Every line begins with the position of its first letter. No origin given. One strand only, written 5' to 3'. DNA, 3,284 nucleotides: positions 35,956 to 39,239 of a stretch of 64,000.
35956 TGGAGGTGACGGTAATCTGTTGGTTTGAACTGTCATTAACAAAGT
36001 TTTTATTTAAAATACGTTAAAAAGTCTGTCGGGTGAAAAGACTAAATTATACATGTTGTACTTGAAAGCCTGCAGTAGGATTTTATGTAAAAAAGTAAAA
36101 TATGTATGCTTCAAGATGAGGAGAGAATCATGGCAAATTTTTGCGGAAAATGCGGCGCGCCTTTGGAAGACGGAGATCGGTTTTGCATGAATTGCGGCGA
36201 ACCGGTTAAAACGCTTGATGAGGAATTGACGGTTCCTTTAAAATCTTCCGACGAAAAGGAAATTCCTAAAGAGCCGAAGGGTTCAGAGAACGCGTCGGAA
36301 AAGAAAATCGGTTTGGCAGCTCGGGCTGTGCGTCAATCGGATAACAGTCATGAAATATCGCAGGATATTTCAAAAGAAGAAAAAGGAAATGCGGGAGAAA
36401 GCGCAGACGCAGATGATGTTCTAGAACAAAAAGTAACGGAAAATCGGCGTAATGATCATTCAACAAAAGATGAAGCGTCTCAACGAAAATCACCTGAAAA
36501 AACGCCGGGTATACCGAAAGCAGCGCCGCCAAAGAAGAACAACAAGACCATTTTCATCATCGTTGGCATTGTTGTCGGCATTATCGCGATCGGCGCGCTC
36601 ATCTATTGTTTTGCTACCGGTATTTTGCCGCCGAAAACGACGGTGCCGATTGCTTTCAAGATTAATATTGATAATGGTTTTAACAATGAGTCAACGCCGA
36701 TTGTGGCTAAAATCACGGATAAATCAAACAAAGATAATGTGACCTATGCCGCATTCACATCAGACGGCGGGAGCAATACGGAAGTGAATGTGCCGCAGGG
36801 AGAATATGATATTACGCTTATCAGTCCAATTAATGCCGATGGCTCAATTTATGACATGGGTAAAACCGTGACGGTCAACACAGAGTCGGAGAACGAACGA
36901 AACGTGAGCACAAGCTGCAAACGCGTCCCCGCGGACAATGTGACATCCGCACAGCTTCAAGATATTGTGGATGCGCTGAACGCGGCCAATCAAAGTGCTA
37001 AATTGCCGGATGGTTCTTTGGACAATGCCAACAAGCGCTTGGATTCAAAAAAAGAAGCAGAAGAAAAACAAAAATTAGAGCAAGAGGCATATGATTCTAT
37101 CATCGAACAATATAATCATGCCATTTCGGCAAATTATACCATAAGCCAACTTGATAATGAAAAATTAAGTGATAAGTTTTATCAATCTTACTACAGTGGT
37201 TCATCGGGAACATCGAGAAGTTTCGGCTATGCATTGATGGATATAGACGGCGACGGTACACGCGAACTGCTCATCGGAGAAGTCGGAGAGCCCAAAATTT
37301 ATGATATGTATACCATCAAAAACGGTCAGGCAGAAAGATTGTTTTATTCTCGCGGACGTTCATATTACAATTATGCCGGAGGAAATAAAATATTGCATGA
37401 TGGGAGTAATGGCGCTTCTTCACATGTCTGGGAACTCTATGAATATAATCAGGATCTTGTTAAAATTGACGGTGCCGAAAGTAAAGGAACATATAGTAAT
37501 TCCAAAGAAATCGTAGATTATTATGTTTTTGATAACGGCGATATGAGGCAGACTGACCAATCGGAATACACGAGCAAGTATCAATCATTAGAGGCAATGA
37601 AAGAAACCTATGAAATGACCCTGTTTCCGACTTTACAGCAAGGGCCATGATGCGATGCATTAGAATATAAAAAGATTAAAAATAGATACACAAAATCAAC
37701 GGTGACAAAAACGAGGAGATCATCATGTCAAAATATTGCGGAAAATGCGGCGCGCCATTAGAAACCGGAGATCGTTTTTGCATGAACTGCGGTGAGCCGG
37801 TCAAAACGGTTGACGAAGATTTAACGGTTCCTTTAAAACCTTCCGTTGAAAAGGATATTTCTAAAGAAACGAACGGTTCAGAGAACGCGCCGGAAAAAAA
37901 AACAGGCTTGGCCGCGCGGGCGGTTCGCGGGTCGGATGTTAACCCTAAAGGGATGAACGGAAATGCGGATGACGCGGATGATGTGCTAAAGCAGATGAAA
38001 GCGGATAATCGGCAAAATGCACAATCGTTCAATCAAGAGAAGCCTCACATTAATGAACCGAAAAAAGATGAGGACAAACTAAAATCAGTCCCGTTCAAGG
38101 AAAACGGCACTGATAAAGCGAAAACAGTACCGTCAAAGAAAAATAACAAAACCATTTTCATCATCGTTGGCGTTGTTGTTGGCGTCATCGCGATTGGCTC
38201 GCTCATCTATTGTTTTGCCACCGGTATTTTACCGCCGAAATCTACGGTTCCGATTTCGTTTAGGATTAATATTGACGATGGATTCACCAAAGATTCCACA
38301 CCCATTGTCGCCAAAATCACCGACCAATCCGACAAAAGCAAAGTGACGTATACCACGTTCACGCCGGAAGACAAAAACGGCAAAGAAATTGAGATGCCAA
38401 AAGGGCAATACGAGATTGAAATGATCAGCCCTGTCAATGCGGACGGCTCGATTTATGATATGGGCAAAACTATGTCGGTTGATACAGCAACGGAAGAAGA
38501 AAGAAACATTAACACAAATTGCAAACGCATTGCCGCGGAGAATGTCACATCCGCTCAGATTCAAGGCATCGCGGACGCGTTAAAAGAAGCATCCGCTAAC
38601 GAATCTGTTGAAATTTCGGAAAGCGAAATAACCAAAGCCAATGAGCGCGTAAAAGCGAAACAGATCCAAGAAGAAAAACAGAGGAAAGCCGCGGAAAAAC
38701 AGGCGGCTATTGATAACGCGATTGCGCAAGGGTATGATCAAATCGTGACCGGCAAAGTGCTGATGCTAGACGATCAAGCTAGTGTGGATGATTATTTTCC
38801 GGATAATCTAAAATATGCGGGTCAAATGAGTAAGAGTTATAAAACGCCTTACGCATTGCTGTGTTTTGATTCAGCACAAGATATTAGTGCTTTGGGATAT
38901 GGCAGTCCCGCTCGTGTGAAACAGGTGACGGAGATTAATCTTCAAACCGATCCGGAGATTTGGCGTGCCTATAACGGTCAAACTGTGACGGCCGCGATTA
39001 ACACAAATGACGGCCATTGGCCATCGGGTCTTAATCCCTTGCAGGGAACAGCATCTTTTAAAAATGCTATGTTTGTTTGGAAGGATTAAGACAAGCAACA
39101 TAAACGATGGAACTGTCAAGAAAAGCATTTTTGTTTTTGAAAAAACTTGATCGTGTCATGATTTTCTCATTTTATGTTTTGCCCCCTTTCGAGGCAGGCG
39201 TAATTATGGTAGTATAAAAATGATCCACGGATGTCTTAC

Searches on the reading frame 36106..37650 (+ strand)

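Call 50: search_protein_families(library=pfam, proteins=[window:36106-37650:+], max_evalue=0.001)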
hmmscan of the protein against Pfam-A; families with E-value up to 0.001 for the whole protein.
window:36106-37650:+ (514 aa): 3 families
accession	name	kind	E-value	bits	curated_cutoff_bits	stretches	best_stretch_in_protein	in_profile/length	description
PF13240.11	Zn_Ribbon_1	-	2e-08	34.2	25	1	12-34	1-23/23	zinc-ribbon domain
PF12773.13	DZR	-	7.9e-05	23.2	27.3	1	10-35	12-35/45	Double zinc ribbon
PF13248.11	Zn_ribbon_3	-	8e-05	22.4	27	1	13-33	5-25/26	zinc-ribbon domain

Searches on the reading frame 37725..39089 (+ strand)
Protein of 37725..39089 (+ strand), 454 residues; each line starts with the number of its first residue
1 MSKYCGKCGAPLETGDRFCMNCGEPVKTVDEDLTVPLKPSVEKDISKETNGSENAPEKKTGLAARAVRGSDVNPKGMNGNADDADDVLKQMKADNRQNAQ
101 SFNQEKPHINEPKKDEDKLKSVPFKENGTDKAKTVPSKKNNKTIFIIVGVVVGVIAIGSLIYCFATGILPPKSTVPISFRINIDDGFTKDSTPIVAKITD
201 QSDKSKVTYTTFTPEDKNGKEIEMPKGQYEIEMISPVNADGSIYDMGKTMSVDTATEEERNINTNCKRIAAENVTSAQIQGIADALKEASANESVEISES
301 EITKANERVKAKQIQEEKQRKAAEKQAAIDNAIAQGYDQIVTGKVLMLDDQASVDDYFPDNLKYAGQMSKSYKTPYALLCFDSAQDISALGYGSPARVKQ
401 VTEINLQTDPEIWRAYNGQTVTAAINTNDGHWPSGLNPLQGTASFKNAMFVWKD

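Call 50: search_protein_families(library=pfam, proteins=[window:37725-39089:+], max_evalue=0.001)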
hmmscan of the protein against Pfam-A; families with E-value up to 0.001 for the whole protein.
window:37725-39089:+ (454 aa): 3 families
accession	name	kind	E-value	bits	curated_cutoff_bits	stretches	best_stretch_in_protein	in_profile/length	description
PF13240.11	Zn_Ribbon_1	-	2.2e-07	30.9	25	1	4-26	1-23/23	zinc-ribbon domain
PF13248.11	Zn_ribbon_3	-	1.1e-05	25.1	27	1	3-25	3-25/26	zinc-ribbon domain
PF12773.13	DZR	-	0.00026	21.5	27.3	1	3-27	13-35/45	Double zinc ribbon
